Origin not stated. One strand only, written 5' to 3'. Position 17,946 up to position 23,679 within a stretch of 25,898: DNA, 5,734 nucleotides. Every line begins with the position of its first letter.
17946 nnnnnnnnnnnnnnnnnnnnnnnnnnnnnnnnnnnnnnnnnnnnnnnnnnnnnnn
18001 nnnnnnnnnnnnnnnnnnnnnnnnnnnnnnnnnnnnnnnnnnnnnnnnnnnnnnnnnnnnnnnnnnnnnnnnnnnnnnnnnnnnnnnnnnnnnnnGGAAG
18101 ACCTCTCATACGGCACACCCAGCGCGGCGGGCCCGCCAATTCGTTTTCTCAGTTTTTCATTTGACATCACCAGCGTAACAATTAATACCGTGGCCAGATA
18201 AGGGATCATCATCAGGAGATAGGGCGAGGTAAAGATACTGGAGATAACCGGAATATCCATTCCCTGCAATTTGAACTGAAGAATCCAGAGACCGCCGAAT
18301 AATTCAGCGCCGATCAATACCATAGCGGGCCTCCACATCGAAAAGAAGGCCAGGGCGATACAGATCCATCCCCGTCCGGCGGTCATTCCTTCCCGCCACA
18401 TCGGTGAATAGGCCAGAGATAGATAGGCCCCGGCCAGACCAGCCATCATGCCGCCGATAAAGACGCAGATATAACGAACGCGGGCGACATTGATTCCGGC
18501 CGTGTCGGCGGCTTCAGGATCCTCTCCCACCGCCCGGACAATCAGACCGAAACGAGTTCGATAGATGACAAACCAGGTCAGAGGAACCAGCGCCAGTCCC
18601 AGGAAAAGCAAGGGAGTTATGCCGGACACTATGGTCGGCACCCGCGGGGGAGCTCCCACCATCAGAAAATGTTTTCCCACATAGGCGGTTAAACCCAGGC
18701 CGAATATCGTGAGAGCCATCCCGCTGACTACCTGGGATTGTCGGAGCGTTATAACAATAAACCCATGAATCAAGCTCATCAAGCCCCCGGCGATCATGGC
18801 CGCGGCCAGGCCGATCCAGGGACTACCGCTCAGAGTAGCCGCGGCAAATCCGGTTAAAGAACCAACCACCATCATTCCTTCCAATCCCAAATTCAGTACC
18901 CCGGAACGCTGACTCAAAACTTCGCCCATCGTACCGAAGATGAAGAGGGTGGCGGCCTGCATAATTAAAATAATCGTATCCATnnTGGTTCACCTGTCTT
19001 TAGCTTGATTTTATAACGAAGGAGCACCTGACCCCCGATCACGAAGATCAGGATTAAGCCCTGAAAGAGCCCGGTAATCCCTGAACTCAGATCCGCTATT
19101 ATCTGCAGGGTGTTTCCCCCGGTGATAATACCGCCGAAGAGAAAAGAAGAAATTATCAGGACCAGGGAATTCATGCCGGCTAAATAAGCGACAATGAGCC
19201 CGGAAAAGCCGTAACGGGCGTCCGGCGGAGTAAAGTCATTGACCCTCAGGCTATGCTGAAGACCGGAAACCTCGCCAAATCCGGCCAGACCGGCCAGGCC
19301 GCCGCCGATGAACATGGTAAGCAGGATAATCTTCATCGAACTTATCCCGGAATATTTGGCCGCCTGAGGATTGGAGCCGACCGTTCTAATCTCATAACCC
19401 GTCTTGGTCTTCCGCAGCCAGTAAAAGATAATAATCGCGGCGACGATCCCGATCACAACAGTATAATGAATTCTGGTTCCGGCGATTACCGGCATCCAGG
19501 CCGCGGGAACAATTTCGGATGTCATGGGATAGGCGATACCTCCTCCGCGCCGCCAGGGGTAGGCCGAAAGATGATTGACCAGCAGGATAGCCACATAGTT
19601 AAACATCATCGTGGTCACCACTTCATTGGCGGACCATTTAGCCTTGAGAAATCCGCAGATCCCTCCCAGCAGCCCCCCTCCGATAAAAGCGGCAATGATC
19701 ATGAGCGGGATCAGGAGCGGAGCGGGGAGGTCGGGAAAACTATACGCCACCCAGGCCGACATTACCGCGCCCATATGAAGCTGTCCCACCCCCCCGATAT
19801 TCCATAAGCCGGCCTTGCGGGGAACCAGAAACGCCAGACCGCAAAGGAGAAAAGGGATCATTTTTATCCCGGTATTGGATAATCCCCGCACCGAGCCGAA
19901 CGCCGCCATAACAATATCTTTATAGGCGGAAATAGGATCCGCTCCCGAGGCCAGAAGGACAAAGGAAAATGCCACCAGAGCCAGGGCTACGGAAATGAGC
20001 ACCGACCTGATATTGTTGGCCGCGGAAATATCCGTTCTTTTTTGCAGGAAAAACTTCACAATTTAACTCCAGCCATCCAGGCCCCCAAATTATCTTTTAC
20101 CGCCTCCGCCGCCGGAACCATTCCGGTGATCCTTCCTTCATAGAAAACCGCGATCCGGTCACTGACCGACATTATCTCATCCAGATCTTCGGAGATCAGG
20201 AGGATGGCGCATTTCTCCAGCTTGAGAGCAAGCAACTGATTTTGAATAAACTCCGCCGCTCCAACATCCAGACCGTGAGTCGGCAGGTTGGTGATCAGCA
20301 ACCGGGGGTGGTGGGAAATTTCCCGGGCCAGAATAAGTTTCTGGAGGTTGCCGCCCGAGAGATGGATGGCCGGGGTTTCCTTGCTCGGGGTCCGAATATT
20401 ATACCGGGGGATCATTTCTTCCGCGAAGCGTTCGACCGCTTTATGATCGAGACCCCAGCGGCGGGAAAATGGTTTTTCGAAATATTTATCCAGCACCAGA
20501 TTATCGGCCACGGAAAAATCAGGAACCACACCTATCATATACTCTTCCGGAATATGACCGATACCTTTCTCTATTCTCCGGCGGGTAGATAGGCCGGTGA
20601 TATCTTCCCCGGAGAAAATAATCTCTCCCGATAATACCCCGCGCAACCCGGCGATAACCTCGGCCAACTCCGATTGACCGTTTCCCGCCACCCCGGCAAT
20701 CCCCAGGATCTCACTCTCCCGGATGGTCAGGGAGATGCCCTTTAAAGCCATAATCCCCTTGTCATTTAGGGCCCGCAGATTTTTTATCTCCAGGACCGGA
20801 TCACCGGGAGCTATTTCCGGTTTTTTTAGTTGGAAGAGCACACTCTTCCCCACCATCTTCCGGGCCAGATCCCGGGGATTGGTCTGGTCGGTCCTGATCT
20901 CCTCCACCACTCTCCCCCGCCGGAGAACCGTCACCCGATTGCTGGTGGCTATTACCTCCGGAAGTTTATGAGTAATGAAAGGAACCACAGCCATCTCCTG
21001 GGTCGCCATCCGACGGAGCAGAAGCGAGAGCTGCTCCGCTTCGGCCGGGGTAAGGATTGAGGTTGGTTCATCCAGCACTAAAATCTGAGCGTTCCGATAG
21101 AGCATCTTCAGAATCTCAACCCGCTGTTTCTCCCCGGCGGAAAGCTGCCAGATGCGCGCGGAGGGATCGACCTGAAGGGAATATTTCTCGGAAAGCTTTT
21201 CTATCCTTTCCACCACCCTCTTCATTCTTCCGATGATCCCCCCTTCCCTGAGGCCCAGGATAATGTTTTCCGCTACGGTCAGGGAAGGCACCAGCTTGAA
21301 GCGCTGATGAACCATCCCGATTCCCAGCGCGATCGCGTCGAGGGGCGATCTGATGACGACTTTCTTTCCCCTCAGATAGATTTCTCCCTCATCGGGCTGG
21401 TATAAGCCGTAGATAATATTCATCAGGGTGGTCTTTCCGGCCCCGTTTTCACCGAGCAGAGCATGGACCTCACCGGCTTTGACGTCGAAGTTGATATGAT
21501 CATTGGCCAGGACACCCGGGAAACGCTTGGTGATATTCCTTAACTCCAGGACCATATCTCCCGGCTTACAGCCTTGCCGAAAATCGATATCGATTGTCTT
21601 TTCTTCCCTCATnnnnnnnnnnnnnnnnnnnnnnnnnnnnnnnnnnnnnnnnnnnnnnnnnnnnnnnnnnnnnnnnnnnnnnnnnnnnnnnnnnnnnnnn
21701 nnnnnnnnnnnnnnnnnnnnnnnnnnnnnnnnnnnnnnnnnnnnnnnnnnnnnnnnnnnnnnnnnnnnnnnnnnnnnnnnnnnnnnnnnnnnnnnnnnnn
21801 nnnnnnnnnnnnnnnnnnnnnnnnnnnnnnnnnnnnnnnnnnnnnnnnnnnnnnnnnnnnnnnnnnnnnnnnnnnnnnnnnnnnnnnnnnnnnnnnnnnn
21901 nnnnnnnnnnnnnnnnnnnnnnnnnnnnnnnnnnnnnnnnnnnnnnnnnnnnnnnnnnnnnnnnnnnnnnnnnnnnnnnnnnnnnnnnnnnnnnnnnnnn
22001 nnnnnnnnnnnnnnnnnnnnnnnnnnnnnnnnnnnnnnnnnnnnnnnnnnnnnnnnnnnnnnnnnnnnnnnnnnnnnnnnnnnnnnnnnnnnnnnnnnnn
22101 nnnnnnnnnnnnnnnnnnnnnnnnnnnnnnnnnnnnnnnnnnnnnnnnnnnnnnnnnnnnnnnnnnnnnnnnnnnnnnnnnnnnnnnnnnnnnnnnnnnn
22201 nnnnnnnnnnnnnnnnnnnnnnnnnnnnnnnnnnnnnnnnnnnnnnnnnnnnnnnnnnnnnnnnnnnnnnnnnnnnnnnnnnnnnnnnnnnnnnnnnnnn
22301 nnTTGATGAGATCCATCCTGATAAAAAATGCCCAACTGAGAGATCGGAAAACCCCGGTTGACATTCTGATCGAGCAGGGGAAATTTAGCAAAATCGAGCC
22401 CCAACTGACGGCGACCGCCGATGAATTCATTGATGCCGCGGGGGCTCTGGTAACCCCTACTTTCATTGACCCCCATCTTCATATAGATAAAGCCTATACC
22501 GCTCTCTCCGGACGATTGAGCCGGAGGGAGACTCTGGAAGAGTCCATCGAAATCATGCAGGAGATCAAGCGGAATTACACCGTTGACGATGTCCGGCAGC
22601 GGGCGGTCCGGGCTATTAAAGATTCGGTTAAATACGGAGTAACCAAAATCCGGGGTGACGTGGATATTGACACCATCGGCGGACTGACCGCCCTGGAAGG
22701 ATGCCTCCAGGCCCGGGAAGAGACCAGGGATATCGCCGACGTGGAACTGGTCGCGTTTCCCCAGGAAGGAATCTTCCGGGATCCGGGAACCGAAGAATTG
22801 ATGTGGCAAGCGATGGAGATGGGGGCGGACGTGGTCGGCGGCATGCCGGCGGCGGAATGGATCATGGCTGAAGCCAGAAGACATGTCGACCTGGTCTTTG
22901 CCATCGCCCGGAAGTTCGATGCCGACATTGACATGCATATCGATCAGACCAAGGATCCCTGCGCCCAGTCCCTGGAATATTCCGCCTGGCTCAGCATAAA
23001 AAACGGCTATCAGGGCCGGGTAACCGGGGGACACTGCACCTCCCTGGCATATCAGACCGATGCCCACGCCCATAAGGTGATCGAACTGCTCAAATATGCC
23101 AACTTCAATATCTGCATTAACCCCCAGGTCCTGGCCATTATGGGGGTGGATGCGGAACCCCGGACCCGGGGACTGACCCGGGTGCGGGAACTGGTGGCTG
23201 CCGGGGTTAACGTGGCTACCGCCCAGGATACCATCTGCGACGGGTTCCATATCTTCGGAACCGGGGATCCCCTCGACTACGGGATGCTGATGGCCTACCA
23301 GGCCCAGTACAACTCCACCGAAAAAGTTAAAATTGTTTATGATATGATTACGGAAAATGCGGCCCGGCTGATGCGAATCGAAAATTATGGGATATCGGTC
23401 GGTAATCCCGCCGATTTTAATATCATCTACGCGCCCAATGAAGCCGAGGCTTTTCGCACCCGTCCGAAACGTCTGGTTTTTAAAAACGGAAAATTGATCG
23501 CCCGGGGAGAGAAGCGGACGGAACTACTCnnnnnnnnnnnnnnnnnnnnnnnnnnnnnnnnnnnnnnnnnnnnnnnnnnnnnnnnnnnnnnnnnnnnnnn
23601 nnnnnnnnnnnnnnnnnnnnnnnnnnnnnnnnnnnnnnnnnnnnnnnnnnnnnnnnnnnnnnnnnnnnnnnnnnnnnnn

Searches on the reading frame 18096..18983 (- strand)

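Call 45: search_protein_families(library=pfam, proteins=[window:18096-18983:-], max_evalue=0.00001)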
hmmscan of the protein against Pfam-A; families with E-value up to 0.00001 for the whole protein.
window:18096-18983:- (296 aa): 1 family
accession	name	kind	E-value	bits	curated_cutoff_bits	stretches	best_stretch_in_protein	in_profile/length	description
PF02653.21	BPD_transp_2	-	2.6e-32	112.4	26.8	1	7-242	5-252/269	Branched-chain amino acid transport system / permease component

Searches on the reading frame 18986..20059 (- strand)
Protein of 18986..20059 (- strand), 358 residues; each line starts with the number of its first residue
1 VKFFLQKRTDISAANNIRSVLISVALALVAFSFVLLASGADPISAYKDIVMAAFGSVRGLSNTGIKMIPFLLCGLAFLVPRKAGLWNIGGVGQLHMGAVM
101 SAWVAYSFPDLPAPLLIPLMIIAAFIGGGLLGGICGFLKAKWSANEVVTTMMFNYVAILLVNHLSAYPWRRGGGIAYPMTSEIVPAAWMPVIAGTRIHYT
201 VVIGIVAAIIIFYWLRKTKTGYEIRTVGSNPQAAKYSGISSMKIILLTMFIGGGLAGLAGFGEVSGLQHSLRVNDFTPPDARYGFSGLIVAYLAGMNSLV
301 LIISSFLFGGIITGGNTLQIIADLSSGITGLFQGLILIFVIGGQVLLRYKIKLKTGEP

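Call 45: search_protein_families(library=pfam, proteins=[window:18986-20059:-], max_evalue=0.00001)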
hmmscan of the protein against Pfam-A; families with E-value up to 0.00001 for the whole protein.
window:18986-20059:- (358 aa): 1 family
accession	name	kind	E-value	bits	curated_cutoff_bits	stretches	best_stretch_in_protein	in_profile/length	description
PF02653.21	BPD_transp_2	-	1.3e-35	123.3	26.8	1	64-340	6-268/269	Branched-chain amino acid transport system / permease component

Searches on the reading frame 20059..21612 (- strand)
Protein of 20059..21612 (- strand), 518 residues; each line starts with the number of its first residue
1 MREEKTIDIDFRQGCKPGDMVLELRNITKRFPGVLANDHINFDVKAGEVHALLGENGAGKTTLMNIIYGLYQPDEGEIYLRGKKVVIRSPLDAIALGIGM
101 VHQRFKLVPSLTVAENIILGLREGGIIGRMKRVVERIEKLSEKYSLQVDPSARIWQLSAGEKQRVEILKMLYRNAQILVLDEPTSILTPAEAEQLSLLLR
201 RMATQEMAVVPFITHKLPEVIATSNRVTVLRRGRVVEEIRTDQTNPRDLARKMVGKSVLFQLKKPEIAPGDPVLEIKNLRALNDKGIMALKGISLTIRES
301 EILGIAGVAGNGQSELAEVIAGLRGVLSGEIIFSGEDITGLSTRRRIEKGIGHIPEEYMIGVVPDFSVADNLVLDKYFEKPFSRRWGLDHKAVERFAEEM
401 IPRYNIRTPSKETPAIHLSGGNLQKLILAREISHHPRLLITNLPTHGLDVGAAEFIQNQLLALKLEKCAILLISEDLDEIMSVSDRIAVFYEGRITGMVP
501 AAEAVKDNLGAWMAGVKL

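Call 45: search_protein_families(library=pfam, proteins=[window:20059-21612:-], max_evalue=0.00001)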
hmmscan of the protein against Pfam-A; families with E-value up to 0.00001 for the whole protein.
window:20059-21612:- (518 aa): 1 family
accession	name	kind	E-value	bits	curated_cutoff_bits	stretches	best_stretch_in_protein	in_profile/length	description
PF00005.33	ABC_tran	-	7.5e-53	179.2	25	2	39-185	3-137/137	ABC transporter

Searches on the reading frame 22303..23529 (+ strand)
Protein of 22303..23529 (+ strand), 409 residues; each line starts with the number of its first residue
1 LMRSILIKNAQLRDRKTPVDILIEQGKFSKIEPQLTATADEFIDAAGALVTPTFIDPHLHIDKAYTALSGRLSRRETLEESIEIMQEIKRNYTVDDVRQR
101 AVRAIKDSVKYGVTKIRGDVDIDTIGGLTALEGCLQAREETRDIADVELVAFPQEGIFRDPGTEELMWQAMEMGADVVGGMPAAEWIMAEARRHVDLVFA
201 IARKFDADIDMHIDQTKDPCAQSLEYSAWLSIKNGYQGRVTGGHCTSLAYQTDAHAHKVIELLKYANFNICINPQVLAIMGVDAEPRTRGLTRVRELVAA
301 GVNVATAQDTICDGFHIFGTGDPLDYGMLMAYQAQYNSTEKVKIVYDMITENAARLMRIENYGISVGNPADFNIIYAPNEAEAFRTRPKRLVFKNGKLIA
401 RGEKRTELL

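Call 45: search_protein_families(library=pfam, proteins=[window:22303-23529:+], max_evalue=0.00001)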
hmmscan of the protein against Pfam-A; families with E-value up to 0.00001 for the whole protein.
window:22303-23529:+ (409 aa): 2 families
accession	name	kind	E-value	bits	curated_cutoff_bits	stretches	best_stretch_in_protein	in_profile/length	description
PF07969.17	Amidohydro_3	-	3e-36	126.3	29.7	2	93-397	153-469/472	Amidohydrolase family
PF01979.26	Amidohydro_1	-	2.1e-12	47.4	25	1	49-398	1-344/345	Amidohydrolase family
